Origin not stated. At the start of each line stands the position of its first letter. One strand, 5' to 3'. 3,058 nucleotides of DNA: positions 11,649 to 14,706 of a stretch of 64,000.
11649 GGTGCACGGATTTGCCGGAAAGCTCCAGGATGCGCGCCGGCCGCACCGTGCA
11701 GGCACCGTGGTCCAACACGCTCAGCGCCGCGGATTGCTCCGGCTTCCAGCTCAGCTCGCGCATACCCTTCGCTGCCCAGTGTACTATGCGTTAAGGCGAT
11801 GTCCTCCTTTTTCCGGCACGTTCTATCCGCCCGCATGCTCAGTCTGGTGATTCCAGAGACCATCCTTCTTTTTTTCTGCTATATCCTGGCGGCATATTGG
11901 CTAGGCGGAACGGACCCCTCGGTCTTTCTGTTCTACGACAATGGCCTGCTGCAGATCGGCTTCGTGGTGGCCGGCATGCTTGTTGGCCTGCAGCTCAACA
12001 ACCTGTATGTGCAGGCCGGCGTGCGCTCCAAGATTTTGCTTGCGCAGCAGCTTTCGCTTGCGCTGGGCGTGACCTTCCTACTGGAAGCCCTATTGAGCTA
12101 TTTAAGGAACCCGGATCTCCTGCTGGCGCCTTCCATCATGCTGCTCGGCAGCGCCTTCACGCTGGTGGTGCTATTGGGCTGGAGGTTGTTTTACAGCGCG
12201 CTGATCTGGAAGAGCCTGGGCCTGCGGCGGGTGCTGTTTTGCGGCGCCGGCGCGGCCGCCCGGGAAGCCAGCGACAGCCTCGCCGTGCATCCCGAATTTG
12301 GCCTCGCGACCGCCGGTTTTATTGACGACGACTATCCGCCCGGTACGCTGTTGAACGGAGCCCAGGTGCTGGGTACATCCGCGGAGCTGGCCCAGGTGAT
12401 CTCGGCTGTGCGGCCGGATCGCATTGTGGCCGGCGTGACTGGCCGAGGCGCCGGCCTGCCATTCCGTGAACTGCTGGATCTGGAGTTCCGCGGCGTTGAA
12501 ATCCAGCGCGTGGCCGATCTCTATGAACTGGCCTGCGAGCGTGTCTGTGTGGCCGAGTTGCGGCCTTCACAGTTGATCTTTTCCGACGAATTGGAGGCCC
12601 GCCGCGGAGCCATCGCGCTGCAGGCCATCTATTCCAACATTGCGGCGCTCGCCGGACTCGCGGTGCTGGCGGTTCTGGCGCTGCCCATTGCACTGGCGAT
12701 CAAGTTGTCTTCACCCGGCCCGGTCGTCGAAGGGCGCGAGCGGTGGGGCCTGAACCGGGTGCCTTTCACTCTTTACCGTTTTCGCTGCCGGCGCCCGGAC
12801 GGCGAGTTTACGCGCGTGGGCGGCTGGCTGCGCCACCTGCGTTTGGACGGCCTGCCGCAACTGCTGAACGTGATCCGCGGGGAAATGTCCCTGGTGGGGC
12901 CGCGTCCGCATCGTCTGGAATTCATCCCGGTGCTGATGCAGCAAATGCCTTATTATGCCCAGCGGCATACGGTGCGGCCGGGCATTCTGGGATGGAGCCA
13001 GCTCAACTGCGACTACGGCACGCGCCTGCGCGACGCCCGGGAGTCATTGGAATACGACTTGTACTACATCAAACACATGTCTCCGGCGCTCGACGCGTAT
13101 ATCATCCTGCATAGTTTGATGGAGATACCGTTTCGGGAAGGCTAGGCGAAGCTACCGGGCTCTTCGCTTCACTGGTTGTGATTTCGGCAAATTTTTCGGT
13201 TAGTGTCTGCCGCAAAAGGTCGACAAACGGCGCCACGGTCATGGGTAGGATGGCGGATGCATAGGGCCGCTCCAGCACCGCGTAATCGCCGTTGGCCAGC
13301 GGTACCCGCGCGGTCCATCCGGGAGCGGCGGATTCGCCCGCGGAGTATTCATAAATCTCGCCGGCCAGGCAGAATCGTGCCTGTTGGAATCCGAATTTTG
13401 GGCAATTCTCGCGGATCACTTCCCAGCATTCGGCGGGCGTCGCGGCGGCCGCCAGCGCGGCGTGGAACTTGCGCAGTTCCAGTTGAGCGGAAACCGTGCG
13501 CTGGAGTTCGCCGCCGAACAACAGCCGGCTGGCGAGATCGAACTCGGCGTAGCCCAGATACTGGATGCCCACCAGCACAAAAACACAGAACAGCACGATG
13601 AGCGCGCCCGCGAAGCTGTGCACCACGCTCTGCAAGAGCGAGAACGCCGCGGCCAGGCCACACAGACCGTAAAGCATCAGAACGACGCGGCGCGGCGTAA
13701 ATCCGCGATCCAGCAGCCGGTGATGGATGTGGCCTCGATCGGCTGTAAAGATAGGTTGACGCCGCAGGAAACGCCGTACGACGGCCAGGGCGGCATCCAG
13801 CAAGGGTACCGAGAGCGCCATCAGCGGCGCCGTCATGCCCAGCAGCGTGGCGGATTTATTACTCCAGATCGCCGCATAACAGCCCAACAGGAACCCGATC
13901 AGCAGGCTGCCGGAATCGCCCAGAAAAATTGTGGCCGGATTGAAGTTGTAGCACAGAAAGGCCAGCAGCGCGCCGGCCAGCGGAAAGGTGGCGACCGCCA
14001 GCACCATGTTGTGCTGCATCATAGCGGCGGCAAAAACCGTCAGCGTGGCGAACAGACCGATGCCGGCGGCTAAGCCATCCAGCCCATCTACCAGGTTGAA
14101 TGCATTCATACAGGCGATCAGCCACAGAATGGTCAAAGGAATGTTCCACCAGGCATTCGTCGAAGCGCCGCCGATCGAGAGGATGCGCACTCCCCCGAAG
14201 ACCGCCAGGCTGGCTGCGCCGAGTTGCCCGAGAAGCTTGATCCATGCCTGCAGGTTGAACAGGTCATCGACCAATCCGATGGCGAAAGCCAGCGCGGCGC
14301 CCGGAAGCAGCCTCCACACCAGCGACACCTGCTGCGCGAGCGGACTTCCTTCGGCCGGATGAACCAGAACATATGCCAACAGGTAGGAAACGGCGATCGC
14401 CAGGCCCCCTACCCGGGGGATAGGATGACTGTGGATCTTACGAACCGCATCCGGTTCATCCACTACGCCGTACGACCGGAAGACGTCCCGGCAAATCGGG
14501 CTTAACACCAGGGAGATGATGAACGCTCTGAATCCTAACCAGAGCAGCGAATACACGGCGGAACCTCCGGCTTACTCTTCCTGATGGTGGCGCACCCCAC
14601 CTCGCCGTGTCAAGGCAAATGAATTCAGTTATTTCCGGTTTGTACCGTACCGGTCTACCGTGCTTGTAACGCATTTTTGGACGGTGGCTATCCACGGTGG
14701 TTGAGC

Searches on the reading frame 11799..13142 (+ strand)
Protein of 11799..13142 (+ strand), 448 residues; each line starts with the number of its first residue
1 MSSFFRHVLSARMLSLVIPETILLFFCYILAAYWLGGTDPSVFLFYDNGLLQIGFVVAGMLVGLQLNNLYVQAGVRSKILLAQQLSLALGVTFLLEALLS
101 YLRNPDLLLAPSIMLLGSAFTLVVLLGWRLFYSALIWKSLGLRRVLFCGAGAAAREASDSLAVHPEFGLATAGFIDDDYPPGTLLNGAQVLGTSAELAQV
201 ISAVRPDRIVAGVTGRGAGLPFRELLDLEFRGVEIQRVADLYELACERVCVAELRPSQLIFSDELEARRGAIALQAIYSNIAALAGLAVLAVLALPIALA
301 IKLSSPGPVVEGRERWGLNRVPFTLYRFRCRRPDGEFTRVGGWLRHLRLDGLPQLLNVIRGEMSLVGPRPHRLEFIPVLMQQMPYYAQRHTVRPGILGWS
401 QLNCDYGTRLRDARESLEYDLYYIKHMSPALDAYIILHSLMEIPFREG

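Call 45: search_protein_families(library=pfam, proteins=[window:11799-13142:+], max_evalue=0.00001)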
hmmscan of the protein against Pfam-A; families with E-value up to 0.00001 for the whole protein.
window:11799-13142:+ (448 aa): 1 family
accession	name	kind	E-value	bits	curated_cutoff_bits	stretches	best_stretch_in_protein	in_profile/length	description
PF02397.22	Bac_transf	-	1.3e-41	142.6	27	1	281-441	7-175/179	Bacterial sugar transferase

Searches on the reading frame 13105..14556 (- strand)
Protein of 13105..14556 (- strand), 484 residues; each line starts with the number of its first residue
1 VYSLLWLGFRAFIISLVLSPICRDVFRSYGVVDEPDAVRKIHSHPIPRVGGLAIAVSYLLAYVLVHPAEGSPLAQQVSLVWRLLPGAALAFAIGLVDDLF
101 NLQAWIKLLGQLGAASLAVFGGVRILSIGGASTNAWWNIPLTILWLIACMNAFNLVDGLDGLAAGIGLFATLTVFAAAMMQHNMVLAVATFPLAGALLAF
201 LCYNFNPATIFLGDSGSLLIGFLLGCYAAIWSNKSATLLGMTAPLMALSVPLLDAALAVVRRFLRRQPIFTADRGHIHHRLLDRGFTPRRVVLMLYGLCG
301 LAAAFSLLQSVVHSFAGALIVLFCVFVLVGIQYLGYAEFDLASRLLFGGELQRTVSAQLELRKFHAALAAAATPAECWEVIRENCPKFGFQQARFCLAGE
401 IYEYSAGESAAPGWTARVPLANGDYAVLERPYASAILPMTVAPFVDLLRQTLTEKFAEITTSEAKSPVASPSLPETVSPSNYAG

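Call 45: search_protein_families(library=pfam, proteins=[window:13105-14556:-], max_evalue=0.00001)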
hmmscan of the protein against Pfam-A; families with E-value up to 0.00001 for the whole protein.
window:13105-14556:- (484 aa): 1 family
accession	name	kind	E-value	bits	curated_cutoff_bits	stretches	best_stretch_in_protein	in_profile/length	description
PF00953.26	Glycos_transf_4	-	9.4e-37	126.9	27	1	83-229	4-157/160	Glycosyl transferase family 4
